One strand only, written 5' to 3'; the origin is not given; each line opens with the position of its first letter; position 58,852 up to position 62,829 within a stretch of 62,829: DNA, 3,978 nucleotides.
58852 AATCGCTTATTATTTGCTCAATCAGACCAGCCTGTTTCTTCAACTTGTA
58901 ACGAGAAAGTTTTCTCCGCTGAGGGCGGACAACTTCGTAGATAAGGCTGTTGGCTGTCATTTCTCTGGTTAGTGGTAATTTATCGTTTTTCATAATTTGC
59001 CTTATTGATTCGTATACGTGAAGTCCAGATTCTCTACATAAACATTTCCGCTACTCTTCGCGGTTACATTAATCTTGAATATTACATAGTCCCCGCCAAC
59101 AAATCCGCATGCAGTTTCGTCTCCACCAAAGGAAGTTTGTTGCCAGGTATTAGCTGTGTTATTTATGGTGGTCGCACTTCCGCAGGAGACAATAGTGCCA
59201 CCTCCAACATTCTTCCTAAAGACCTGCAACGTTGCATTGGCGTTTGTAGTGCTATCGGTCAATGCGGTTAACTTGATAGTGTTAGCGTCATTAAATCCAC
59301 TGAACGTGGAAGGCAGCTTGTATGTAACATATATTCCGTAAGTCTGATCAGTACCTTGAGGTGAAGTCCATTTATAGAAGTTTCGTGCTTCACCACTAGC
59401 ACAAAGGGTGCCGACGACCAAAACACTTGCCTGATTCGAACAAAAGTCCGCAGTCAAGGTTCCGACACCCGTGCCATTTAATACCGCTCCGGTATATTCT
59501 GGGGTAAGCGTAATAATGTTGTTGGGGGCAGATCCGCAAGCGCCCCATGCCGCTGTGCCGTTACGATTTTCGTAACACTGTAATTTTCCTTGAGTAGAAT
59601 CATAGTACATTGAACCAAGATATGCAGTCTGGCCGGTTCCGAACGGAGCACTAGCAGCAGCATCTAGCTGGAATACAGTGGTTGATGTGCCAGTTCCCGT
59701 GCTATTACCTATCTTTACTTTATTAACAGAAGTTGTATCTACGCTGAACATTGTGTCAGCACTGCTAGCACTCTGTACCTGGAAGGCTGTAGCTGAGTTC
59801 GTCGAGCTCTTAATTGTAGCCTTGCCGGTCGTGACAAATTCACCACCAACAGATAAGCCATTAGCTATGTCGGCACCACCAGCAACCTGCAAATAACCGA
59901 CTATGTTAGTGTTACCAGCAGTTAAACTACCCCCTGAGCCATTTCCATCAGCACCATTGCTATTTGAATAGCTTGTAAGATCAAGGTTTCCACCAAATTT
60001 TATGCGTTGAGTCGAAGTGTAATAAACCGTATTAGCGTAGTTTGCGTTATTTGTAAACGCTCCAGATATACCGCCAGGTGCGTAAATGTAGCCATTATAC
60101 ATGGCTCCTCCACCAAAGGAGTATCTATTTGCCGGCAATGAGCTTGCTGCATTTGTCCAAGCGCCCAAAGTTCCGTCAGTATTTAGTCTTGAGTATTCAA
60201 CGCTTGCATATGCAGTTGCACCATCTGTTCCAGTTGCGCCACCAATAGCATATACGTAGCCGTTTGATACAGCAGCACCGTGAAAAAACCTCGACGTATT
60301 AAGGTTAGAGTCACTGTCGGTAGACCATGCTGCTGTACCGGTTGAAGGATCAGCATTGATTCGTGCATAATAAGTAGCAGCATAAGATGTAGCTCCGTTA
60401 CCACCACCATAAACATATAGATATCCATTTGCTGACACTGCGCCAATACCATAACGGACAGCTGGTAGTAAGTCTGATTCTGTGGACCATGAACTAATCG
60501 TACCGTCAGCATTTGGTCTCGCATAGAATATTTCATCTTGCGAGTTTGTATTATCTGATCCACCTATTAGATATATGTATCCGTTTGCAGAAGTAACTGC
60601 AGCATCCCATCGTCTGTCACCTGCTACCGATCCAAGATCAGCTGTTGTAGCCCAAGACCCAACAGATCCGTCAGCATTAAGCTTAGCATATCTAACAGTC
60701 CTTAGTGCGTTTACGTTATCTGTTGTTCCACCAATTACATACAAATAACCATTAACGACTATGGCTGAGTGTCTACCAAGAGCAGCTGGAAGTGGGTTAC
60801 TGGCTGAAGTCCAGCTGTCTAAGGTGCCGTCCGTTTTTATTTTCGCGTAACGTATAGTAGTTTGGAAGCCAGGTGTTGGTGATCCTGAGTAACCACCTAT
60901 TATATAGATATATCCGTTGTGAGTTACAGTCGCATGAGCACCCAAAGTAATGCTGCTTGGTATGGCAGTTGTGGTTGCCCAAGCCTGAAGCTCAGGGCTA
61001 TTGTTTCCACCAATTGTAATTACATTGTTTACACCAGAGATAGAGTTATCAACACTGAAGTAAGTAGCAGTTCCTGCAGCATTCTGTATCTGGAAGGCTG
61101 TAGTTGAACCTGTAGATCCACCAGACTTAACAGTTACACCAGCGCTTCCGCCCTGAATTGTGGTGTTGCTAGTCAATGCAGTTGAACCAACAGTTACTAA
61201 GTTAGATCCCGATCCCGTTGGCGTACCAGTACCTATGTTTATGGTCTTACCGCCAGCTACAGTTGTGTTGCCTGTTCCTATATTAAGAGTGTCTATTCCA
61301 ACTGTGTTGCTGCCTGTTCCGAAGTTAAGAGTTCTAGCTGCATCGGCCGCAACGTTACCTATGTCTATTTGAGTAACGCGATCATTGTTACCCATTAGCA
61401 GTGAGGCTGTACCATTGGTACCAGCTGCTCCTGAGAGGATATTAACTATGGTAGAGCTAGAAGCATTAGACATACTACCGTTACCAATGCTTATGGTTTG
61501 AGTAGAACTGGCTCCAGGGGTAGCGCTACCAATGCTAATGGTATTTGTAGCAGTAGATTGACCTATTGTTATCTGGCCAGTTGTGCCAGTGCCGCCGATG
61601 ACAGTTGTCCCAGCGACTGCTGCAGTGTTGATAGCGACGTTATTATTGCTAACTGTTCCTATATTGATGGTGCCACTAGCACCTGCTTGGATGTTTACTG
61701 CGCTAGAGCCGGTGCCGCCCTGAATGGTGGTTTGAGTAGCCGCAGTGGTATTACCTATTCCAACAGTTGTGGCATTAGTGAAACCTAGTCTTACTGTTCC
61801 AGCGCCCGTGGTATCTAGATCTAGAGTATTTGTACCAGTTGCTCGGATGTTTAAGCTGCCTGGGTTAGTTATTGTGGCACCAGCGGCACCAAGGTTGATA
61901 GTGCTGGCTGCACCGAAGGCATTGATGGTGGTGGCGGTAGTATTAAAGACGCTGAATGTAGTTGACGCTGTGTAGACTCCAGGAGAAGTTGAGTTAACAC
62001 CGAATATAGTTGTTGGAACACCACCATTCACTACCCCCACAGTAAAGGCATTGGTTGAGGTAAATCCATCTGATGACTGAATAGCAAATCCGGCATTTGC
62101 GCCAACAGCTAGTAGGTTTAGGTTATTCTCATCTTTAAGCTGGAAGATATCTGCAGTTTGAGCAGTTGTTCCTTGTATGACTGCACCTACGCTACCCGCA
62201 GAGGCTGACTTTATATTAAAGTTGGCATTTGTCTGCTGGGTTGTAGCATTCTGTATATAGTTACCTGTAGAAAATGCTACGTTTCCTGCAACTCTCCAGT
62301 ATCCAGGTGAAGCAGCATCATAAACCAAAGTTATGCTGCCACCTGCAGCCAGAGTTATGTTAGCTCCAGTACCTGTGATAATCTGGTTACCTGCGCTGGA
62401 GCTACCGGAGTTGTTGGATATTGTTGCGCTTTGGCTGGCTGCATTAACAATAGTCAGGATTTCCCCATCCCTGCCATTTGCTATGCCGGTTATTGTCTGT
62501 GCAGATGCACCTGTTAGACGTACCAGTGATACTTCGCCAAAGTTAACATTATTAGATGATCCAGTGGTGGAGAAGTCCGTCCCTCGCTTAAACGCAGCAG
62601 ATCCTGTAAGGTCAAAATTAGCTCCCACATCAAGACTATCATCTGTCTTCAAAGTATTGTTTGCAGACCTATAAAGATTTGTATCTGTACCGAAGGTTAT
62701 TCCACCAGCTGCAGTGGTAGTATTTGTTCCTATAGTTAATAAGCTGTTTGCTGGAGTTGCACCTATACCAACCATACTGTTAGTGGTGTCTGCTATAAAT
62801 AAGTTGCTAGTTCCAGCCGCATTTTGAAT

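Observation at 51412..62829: About 11 kb co-directional locus of exported beta-propeller proteins immediately upstream of parAB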

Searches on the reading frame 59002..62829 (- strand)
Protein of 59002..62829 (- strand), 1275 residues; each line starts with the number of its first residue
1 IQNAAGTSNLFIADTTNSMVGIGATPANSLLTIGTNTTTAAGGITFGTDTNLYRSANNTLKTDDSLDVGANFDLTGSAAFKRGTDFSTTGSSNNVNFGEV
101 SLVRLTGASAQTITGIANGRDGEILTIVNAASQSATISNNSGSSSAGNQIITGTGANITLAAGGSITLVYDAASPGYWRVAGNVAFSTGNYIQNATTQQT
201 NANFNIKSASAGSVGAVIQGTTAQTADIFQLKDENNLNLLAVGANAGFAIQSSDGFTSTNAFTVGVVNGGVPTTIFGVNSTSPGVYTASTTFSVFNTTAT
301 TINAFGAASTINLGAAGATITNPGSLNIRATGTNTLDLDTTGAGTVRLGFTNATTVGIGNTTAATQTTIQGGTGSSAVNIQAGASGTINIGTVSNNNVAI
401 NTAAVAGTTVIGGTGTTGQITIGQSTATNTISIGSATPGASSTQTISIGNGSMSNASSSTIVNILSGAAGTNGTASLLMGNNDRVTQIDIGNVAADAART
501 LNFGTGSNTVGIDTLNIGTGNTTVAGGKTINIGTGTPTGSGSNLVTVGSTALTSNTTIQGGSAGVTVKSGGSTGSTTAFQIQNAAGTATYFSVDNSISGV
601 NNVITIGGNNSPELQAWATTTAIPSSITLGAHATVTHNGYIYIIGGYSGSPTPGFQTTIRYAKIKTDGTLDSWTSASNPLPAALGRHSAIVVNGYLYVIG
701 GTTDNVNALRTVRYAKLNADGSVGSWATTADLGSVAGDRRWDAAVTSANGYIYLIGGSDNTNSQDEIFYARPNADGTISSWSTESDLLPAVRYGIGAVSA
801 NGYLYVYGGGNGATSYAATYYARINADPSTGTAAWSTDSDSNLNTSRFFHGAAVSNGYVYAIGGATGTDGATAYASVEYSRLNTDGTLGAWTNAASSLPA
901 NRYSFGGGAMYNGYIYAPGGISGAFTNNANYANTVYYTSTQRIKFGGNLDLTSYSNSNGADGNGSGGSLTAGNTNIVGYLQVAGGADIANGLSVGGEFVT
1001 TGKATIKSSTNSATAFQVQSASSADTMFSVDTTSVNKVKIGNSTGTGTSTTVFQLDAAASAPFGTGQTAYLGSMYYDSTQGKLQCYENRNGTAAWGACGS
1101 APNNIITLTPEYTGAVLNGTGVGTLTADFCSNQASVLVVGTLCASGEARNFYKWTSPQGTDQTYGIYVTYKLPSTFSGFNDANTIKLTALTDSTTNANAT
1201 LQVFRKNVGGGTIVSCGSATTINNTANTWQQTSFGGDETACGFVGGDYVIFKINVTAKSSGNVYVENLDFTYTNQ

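Call 5: search_protein_families(library=pfam, proteins=[window:59002-62829:-], max_evalue=0.01)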
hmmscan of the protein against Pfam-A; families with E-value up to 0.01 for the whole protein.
window:59002-62829:- (1275 aa): 7 families
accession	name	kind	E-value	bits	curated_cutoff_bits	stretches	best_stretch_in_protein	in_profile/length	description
PF13964.12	Kelch_6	-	8.6e-16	57.8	25.3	1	632-659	5-31/50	Kelch motif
PF01344.31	Kelch_1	-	1.5e-15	56.8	20.1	2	632-649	5-22/46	Kelch motif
PF24981.1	Beta-prop_ATRN-LZTR1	-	1.5e-11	44.5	50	2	631-764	150-286/289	Attractin/LZTR1 beta-propeller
PF25210.1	Kelch_FKB95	-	0.00026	21.2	70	0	624-705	27-101/268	FKB95, Kelch-repeats domain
PF07646.21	Kelch_2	-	0.00028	21.2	21.3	0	629-652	2-21/48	Kelch motif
PF13418.12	Kelch_4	-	0.00052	20.4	21.6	0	686-705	4-24/49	Galactose oxidase, central domain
PF17164.10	DUF5122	-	0.0064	17.2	27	0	698-723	7-32/36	Domain of unknown function (DUF5122) beta-propeller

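Call 6: search_protein_families(library=ncbifam, proteins=[window:59002-62829:-], max_evalue=0.01)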
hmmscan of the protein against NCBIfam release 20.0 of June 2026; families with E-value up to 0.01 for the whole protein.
window:59002-62829:- (1275 aa): 0 families

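Call 27: search_solved_structures(query=window:59002-62829:-, max_evalue=0.01)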
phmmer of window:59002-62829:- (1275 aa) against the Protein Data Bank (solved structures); distinct sequences matched with E-value up to 0.01: 52.
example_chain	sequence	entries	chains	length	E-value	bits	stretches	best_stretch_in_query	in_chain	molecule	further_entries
8pjv_A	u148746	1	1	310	3.3e-17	64.7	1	638-937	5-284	SAKe6DR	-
8pjt_A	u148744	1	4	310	5.4e-17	64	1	638-935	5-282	SAKe6DEref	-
8pju_A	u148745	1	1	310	2.8e-16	61.6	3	787-879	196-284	SAKe6DEtal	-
8pjz_A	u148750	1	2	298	6.1e-14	53.9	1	638-925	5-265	SAKe6EEtal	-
7pvp_A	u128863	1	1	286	2.5e-13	51.9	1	638-925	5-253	SAKe6BC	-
7ong_A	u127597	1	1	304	3.3e-13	51.5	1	748-927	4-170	SAKe6BE-L1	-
7onh_A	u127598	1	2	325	8.2e-13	50.2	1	611-878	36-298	SAKe6BE-L3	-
2xn4_A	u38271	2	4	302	2.2e-10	42.1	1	635-902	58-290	KELCH-LIKE PROTEIN 2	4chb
6n3h_A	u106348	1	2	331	5.5e-10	40.8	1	670-928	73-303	Influenza virus NS1A-binding protein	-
5yy8_A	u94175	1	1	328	6e-10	40.7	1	670-927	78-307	Influenza virus NS1A-binding protein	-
6gy5_A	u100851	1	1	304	8.7e-09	36.8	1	670-819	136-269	Kelch-like protein 20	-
9mey_B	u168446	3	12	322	1.5e-07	32.7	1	593-866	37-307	Leucine-zipper-like transcriptional regulator 1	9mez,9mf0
9r1i_A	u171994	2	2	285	3.9e-06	28.1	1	780-933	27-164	Kelch-like ECH-associated protein 1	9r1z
6tg8_AAA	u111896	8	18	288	4.2e-06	28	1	776-933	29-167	Kelch-like ECH-associated protein 1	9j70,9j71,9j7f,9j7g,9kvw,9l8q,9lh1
7k2d_A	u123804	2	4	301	4.5e-06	27.8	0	612-702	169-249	Kelch-like ECH-associated protein 1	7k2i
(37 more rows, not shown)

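Call 33: search_protein_families(library=phrogs, proteins=[window:59002-62829:-], max_evalue=0.01)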
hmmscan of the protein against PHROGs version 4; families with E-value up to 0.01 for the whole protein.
window:59002-62829:- (1275 aa): 0 families

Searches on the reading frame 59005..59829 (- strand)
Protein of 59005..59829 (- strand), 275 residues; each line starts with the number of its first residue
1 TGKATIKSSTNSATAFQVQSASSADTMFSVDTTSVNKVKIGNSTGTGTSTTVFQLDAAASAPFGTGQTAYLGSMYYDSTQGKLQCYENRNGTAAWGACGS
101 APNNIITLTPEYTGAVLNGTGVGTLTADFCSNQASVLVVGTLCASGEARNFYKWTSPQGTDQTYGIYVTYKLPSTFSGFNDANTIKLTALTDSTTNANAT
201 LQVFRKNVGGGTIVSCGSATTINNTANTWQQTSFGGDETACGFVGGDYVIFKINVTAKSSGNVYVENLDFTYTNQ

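Call 45: predict_structure(alignment_id=A1)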
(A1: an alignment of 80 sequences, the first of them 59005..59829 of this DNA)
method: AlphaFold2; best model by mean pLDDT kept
length: 275 residues; sequences in the alignment: 80
mean_pLDDT: 81.6   pTM: 0.71
mean pLDDT of the five models: 81.6, 81.5, 81.5, 81.3, 81.2
residues with pLDDT >= 90: 142; 70-90: 72; 50-70: 24; < 50: 37
segments of 3 or more residues with pLDDT < 50: 1-3, 19-51
pLDDT, mean of each block of 10 residues (from residue 1): 54 52 42 40 41 69 80 83 80 73 83 79 94 95 95 97 96 92 94 97 96 95 96 88 95 98 96 87
secondary structure, 60 per line:
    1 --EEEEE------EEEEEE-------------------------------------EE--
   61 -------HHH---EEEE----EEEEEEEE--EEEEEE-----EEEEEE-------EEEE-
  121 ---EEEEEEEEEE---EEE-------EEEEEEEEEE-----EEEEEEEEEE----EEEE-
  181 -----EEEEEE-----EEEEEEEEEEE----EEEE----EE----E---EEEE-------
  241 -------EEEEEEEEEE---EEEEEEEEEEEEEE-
elements in order: E3-7 E14-19 E74-77 E82-89 E92-97 E103-108 E116-119 E124-133 E137-139 E147-156 E162-171 E176-179 E186-191 E197-207 E212-215 E230-233 E248-257 E261-274

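Call 47: fold_search(model_id=the predicted structure, library=pdb)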
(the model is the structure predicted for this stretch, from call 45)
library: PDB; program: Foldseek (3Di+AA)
matches with E <= 10: 1427; with E <= 0.001: 40
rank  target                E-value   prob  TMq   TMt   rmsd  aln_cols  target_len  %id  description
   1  2c26                  4.8e-06  1.00  0.37  0.40  10.7       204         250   13  Structural basis for the promiscuous specificity of the carbohydrate- binding modules from the beta-sandwich super famil (released 2005-10-18)
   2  2xon_L                3.4e-05  1.00  0.33  0.54   6.1       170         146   10  Structure of TmCBM61 in complex with beta-1,4-galactotriose at 1.4 A resolution (released 2010-09-08)
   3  8a28_A                3.8e-05  1.00  0.36  0.27   5.8       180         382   14  Structure of the astacin zymogen of LAST-MAM from Limulus polyphemus (released 2022-10-19)
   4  9cyn_C                4.9e-05  1.00  0.34  0.41   7.0       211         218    9  Flagellar filament sheath protein FlaA1 (released 2026-03-18)
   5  2xom_A                5.4e-05  1.00  0.34  0.58   5.1       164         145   10  Atomic resolution structure of TmCBM61 in complex with beta-1,4- galactotriose (released 2010-09-08)
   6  8iqe_B                1.4e-04  1.00  0.39  0.21   4.3       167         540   11  Crystal structure of tetrameric K2-2 TSP (released 2024-02-21)
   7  9cyn_B                1.5e-04  1.00  0.33  0.41   7.9       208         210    7  Flagellar filament sheath protein FlaA1 (released 2026-03-18)
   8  8iq9_B                1.6e-04  1.00  0.38  0.20   4.3       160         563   11  Crystal structure of trimeric K2-2 TSP in complex with tetrasaccharide and octasaccharide (released 2024-02-21)
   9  8iqe_A                1.9e-04  1.00  0.40  0.21   4.4       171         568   10  Crystal structure of tetrameric K2-2 TSP (released 2024-02-21)
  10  7vrn_I                2.0e-04  0.87  0.19  0.14  23.7       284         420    8  Structure of infectious bursal disease virus Gt strain (released 2022-03-30)
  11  8iq5_A                2.1e-04  1.00  0.37  0.20   4.3       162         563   11  Crystal structure of trimeric K2-2 TSP (released 2024-02-21)
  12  4xup_C                2.2e-04  1.00  0.31  0.45   6.6       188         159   11  Structure of the N-terminal CBM22-1-CBM22-2 tandem domain from Paenibacillus barcinonensis Xyn10C (released 2015-06-03)
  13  7vrp_F                2.3e-04  0.82  0.18  0.13  24.0       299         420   10  Structure of infectious bursal disease virus Gx strain (released 2022-03-30)
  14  1wky                  2.5e-04  1.00  0.30  0.20   6.2       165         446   12  Crystal structure of alkaline mannanase from Bacillus sp. strain JAMB-602: catalytic domain and its Carbohydrate Binding (released 2005-06-15)
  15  7vrn_A                2.8e-04  0.82  0.18  0.13  23.7       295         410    9  Structure of infectious bursal disease virus Gt strain (released 2022-03-30)
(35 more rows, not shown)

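Call 85: fold_search(model_id=the predicted structure, library=viral)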
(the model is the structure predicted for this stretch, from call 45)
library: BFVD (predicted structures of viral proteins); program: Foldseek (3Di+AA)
matches with E <= 10: 1415; with E <= 0.001: 117
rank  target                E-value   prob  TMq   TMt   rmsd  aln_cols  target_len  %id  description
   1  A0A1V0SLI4            3.2e-07  1.00  0.37  0.19  17.0       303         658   16  Collagen triple helix repeat containing protein [Klosneuvirus KNV1]
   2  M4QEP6                1.5e-06  1.00  0.25  0.16  16.3       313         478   17  Uncharacterized protein [Synechococcus phage S-CAM1]
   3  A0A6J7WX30            1.9e-06  1.00  0.35  0.25  11.4       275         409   12  Uncharacterized protein [uncultured Caudovirales phage]
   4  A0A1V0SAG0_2          2.6e-06  1.00  0.37  0.11  16.0       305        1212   13  Collagen triple helix repeat containing protein [Catovirus CTV1]
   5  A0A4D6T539            5.4e-06  1.00  0.37  0.36   4.5       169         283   16  Tail fiber family protein [Klebsiella phage vB_KpnP_FZ12]
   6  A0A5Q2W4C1            7.0e-06  1.00  0.36  0.39   9.0       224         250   15  (no name in the UniProt tables at hand)
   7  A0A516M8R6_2          7.4e-06  1.00  0.39  0.12  19.2       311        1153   13  (no name in the UniProt tables at hand)
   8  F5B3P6                1.0e-05  1.00  0.34  0.41  13.2       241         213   10  (no name in the UniProt tables at hand)
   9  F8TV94                1.0e-05  1.00  0.35  0.26   9.9       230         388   10  (no name in the UniProt tables at hand)
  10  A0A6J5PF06            1.1e-05  1.00  0.32  0.32  11.4       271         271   15  Uncharacterized protein [uncultured Caudovirales phage]
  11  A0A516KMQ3            1.2e-05  1.00  0.36  0.21   4.8       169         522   14  Putative pectate lyase protein [Bacillus phage vB_BmeM-Goe8]
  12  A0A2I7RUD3            1.3e-05  1.00  0.33  0.12   6.6       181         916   14  (no name in the UniProt tables at hand)
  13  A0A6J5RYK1            1.8e-05  1.00  0.39  0.28   9.7       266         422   11  Uncharacterized protein [uncultured Caudovirales phage]
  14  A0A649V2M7            2.3e-05  1.00  0.38  0.21   4.6       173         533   14  Rhamnogalacturonase A/B/Epimerase-like pectate lyase domain-containing protein [Leuconostoc phage P965]
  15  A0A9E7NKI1            2.3e-05  1.00  0.35  0.20   5.4       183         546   13  (no name in the UniProt tables at hand)
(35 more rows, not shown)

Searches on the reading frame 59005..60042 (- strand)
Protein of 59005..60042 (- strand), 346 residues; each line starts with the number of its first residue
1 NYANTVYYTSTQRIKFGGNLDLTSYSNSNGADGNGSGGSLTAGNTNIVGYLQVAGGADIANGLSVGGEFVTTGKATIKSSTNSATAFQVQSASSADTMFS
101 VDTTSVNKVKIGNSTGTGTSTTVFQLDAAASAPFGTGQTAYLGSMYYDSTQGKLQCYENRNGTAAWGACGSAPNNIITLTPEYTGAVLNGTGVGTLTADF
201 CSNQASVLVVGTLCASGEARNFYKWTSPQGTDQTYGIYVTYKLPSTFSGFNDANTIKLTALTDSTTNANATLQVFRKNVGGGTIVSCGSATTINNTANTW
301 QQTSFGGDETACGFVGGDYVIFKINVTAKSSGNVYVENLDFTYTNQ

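Call 35: find_homologous_proteins(query=window:59005-60042:-)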
Query window:59005-60042:- (346 aa): 140 proteins with E <= 0.001 among 6399 candidates; the best 120 are listed.
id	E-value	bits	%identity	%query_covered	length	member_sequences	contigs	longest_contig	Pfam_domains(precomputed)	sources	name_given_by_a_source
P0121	9.2e-99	349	68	68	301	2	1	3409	-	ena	-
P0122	1.1e-95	339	63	75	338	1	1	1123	-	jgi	jgi:hypothetical protein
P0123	3.5e-93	330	52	90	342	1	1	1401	-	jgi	jgi:hypothetical protein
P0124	1.9e-92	328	58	80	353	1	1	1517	-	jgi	jgi:hypothetical protein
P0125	1.3e-91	325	63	71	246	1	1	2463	-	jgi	jgi:hypothetical protein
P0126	8.5e-88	313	59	75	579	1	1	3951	PF02018.24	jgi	jgi:hypothetical protein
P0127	4.0e-86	307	70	58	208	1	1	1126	-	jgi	jgi:hypothetical protein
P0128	3.2e-85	304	61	69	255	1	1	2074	-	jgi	jgi:hypothetical protein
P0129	4.8e-85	304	61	69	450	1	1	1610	PF02018.24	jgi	jgi:hypothetical protein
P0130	1.0e-82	296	59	71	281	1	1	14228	-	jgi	jgi:hypothetical protein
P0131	1.3e-82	296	61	65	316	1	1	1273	-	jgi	jgi:hypothetical protein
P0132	3.7e-81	291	62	65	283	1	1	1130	-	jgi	jgi:hypothetical protein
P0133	1.9e-79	285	68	58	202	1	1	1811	-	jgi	jgi:hypothetical protein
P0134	4.6e-78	281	60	65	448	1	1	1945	PF02018.24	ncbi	ncbi:MAG: carbohydrate binding domain-containing protein, partial [Patescibacteria group bacterium]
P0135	6.3e-77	277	62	61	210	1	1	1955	-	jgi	jgi:hypothetical protein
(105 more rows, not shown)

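Call 38: search_protein_families(library=pfam, proteins=[window:59005-60042:-], max_evalue=10)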
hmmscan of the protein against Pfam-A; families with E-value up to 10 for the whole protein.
window:59005-60042:- (346 aa): 0 families
